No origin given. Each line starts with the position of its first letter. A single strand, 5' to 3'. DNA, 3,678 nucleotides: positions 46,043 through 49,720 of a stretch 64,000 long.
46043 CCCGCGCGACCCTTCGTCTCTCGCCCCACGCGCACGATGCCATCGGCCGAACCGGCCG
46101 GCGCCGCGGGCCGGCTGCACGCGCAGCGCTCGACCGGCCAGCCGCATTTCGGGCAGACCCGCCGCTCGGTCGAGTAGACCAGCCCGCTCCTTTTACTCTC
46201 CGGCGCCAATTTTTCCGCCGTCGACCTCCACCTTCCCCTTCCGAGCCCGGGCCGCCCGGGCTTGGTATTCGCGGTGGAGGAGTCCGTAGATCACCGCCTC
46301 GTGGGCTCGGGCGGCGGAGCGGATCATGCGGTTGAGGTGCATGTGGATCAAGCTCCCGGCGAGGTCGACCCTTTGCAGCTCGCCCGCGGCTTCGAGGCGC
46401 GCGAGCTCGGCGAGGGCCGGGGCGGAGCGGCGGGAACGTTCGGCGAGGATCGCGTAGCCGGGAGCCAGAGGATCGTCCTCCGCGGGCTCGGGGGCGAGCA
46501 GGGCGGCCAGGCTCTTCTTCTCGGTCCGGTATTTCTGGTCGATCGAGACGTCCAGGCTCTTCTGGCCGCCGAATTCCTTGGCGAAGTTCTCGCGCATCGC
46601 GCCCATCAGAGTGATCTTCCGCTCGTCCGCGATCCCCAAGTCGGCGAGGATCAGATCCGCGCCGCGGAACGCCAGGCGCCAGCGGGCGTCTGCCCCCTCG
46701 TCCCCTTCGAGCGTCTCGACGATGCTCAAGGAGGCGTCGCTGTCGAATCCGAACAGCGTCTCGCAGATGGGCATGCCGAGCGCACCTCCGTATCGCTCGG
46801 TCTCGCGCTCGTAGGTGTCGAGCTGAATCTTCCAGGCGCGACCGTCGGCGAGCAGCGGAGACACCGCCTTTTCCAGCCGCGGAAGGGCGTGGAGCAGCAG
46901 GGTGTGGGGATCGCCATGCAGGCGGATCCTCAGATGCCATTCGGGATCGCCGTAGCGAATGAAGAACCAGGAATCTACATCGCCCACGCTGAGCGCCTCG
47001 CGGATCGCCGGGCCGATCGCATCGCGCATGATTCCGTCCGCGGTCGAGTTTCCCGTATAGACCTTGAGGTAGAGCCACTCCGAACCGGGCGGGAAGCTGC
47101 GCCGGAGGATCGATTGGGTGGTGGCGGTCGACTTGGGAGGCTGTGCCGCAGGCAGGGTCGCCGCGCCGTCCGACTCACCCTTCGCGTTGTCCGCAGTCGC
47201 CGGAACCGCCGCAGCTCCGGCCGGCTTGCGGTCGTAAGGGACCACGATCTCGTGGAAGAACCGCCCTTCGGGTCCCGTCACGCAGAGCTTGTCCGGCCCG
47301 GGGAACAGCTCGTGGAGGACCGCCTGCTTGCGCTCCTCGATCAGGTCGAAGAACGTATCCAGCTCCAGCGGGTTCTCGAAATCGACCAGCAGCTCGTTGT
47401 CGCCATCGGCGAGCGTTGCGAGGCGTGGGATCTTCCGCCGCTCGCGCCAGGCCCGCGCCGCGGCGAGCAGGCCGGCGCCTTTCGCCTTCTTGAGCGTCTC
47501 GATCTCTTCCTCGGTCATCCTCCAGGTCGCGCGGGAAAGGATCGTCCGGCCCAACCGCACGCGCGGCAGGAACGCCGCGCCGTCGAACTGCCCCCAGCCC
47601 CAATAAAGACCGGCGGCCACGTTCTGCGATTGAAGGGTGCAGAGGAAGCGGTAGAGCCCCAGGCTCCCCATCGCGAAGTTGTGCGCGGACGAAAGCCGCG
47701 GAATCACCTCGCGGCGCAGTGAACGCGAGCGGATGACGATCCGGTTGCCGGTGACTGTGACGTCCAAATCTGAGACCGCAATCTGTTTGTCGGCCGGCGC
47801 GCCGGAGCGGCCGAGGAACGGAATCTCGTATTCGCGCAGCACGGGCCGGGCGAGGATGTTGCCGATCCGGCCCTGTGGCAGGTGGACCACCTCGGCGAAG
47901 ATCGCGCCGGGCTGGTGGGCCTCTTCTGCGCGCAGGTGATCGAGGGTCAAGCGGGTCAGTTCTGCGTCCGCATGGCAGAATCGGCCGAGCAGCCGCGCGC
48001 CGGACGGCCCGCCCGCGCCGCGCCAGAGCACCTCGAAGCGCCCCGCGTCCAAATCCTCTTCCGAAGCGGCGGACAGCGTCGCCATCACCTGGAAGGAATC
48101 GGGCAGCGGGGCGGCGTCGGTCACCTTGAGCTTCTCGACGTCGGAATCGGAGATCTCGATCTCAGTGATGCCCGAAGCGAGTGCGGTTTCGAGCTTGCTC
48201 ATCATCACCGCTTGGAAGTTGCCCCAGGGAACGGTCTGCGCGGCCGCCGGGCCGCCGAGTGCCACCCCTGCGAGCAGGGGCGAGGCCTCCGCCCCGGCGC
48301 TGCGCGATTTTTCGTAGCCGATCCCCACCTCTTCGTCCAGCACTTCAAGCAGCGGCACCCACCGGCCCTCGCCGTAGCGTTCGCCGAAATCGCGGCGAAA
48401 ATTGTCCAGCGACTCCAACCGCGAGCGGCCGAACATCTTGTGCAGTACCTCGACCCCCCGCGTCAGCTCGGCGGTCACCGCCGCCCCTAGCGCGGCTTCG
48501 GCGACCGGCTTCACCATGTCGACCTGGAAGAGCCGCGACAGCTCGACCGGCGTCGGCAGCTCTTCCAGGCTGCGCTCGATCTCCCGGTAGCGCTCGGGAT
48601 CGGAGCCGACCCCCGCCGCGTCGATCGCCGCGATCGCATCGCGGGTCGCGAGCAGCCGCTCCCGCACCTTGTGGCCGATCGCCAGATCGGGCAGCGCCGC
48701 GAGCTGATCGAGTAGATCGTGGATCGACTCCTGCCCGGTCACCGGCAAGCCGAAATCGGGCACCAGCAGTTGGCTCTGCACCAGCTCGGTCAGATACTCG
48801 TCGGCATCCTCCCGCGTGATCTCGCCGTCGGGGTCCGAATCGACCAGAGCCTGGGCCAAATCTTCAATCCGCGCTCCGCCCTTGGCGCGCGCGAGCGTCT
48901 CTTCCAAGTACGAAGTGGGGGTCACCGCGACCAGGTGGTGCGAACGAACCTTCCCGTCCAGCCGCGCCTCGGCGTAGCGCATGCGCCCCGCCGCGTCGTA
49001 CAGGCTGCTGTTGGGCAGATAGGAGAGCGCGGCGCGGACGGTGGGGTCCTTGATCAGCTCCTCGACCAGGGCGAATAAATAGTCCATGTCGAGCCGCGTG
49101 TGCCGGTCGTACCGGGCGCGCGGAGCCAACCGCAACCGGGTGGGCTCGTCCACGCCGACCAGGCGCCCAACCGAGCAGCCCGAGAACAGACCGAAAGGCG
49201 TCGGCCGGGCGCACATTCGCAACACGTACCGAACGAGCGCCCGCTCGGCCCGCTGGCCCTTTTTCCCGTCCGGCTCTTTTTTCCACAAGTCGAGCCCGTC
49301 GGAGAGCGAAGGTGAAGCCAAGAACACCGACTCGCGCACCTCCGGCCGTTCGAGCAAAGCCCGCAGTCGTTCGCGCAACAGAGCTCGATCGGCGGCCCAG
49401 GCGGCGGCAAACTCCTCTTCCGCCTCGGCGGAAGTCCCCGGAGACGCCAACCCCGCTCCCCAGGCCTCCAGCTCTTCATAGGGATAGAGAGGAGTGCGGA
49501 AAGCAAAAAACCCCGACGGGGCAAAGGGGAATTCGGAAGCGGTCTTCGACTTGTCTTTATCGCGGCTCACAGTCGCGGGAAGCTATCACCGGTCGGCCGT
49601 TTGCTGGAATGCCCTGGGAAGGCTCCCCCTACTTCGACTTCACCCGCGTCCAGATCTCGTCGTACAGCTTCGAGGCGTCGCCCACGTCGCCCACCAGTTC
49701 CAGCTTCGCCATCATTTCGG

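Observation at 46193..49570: Orphan full-length LanB-type dehydratase embedded between potD and a SUI1/YciH gene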

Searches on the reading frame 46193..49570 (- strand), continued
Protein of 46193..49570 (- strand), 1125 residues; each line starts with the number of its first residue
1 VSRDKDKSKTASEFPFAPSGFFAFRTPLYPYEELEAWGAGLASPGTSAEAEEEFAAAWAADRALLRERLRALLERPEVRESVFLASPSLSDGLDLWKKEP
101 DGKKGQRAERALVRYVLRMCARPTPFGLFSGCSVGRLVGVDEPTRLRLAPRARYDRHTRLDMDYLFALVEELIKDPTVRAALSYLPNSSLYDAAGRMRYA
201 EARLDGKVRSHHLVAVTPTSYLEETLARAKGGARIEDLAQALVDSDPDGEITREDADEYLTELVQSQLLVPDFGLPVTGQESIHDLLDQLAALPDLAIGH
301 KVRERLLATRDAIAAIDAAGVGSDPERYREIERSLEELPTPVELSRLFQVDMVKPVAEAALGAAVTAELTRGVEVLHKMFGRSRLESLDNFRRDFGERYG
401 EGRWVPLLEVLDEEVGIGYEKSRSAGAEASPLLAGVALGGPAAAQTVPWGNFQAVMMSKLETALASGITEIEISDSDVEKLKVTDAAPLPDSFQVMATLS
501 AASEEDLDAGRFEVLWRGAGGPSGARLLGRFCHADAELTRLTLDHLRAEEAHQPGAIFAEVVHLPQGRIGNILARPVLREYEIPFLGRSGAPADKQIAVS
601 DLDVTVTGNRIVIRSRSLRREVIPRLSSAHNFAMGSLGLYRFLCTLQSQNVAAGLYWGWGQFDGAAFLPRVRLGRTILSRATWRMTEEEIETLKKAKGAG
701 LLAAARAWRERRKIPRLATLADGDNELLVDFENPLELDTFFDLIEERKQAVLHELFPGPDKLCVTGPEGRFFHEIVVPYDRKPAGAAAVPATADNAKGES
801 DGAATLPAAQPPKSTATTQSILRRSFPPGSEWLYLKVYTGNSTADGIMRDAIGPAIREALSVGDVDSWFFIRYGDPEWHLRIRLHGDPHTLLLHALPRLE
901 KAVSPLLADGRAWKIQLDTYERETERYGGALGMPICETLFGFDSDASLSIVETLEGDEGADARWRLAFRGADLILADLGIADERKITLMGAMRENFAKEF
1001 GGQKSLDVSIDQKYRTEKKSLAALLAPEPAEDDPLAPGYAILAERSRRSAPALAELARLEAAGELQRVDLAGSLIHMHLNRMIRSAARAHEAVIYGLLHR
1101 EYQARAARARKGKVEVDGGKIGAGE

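Call 40: find_encoding_contigs(protein=P0001, flank=10000, max_places=4)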
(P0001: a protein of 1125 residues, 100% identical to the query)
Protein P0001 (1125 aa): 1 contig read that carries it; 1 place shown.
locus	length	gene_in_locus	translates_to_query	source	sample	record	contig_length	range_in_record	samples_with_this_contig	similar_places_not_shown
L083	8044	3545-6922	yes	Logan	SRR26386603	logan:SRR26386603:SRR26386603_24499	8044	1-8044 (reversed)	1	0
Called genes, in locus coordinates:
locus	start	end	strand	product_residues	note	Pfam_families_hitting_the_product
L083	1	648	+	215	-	?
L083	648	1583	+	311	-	PF00528:BPD_transp_1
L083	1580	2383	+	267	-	PF00528:BPD_transp_1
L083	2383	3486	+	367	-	PF01547:SBP_bac_1, PF13416:SBP_bac_8, PF13343:SBP_bac_6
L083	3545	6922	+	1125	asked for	PF04738:Lant_dehydr_N, PF14028:Lant_dehydr_C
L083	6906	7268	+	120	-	PF01253:SUI1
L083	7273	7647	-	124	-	-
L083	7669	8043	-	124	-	?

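Call 50: search_protein_families(library=pfam, proteins=[L042:3583-4905:-], max_evalue=1)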
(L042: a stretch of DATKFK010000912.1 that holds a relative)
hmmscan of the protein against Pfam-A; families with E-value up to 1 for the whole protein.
L042:3583-4905:- (440 aa): 1 family
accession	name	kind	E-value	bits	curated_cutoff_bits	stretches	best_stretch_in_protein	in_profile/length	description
PF05147.19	LANC_like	-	5.5e-33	114.4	23.2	1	50-433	3-350/350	Lanthionine synthetase C-like protein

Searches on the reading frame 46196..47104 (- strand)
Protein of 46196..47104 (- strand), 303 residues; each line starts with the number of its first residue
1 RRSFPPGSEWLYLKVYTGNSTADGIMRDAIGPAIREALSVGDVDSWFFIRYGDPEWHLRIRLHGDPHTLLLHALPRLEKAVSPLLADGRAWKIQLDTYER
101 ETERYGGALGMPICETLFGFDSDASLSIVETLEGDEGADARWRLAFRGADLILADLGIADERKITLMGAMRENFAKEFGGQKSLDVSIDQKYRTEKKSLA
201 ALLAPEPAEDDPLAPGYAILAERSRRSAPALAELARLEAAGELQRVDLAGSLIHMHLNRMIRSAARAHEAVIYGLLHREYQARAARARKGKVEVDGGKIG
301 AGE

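Call 31: search_solved_structures(query=window:46196-47104:-, max_evalue=1, show_alignments=5)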
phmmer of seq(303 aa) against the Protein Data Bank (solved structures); distinct sequences matched with E-value up to 1: 5.
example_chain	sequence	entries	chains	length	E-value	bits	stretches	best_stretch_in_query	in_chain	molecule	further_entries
9g04_A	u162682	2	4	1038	8.5e-17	64.9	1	5-129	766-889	Thiopeptide-type bacteriocin biosynthesis domain containing protein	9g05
5ehk_A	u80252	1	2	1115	2e-13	53.8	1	6-130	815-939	Lantibiotic dehydratase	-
4wd9_A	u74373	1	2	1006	1.6e-08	37.8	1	2-128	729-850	Nisin biosynthesis protein NisB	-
6m7y_A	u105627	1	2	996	2e-08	37.4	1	2-128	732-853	Nisin biosynthesis protein NisB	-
7cww_A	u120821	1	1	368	0.00032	23.6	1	19-138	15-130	TsrE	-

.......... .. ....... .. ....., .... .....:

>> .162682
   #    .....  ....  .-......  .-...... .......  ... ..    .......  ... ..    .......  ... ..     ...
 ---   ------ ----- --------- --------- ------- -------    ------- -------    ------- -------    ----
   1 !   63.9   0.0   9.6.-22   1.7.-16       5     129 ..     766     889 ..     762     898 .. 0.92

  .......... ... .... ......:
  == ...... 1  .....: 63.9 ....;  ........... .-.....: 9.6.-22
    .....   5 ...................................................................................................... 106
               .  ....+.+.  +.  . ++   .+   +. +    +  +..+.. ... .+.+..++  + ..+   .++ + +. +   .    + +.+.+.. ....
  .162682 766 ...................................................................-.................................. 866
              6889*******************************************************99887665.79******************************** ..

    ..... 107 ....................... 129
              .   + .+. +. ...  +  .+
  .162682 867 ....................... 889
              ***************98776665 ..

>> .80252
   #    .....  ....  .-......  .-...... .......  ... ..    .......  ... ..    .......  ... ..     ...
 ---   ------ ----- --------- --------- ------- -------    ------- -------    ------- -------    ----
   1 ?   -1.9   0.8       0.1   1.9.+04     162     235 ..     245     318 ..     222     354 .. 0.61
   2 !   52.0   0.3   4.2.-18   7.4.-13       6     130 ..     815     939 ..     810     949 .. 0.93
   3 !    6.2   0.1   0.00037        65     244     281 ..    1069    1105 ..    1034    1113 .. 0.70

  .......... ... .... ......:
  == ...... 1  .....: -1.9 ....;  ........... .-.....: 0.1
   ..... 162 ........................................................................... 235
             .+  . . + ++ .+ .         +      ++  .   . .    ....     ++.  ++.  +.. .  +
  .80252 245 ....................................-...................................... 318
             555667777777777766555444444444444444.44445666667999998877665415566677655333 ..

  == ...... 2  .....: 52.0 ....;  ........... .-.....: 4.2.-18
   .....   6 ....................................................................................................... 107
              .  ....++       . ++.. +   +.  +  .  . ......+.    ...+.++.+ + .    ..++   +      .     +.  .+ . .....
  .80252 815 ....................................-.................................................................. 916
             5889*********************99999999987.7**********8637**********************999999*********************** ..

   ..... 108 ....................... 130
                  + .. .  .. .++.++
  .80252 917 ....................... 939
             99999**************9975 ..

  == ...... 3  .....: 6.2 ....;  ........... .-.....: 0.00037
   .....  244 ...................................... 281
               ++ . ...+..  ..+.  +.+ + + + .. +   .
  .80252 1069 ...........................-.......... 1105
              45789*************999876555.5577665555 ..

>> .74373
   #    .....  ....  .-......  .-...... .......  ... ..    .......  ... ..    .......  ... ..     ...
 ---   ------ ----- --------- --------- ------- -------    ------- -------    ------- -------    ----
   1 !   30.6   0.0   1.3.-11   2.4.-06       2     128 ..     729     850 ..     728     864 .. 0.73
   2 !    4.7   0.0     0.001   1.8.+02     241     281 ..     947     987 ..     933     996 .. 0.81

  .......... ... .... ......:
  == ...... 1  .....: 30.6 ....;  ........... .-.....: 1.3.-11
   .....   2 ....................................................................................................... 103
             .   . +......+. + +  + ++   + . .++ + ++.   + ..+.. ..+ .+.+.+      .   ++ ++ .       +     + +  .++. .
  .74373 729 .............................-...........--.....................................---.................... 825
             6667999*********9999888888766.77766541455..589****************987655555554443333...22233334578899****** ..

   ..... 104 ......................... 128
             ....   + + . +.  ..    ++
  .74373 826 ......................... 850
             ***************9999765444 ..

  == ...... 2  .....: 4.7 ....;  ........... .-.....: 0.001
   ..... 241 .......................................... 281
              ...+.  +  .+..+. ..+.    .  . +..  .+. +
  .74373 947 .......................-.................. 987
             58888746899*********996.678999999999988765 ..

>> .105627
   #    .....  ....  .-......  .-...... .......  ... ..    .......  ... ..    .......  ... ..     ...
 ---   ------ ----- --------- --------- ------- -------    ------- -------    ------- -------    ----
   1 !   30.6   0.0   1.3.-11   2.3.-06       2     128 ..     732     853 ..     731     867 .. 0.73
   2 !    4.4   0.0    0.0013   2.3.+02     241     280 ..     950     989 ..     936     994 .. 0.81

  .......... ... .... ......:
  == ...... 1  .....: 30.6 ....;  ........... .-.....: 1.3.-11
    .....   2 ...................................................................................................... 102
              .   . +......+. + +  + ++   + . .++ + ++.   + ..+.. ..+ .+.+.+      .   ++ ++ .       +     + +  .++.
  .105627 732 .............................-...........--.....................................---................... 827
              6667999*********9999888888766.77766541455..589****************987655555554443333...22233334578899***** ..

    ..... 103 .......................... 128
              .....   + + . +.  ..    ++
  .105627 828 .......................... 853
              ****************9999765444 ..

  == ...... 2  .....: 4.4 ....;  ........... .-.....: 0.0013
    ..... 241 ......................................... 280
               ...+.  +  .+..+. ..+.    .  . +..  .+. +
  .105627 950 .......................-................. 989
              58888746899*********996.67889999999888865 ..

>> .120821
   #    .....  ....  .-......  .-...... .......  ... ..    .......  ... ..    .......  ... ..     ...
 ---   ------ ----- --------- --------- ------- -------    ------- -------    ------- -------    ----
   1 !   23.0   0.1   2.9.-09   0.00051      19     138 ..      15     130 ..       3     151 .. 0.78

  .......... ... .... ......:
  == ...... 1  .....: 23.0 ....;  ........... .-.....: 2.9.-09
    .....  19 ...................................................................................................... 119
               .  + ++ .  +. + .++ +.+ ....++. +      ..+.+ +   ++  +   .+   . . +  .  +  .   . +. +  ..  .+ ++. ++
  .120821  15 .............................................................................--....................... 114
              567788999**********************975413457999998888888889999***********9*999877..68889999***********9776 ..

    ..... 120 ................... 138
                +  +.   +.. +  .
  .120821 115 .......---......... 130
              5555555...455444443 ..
